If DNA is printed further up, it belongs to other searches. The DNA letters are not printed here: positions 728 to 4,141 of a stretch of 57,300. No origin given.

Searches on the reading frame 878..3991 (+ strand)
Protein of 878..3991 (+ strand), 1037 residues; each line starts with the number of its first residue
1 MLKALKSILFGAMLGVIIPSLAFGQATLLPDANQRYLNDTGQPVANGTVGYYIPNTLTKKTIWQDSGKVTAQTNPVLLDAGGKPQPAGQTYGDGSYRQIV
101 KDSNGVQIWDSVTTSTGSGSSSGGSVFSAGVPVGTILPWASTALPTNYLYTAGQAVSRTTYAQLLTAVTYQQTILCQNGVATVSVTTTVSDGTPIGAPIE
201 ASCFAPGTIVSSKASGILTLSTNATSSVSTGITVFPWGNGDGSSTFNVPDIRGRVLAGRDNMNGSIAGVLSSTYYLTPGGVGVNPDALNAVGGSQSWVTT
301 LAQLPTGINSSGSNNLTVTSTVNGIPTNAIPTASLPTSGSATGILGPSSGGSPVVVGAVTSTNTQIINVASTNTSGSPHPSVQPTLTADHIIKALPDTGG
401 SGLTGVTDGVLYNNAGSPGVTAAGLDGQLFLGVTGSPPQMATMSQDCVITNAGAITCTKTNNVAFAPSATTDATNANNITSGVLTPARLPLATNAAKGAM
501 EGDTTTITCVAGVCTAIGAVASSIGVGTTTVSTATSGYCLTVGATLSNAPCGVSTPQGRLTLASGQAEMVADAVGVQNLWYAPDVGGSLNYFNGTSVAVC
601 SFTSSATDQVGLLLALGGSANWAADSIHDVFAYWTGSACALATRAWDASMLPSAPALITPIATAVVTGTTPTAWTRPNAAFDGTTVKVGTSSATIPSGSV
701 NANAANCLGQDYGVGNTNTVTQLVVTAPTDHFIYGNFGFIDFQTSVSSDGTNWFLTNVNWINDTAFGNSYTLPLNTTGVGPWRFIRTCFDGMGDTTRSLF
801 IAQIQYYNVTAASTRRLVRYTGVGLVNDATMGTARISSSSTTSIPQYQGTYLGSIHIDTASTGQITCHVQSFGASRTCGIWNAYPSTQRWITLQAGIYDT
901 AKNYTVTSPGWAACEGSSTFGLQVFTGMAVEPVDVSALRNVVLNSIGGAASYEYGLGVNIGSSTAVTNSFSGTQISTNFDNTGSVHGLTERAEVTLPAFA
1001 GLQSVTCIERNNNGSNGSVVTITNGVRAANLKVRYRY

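Call 17: search_protein_families(library=phrogs, proteins=[window:878-3991:+], max_evalue=0.00001)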
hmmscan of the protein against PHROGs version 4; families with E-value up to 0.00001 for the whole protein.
window:878-3991:+ (1037 aa): 4 families
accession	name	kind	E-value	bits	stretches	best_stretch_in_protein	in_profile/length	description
phrog_523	-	tail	2e-12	47.7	1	122-261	477-541/673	tail collar fiber protein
phrog_8763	-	tail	3.7e-12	46.2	1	112-394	523-748/1024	tail protein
phrog_14307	-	unknown function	4.2e-08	34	0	131-169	48-86/137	-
phrog_19618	-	tail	4e-07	30.4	0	129-184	134-187/387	tail collar protein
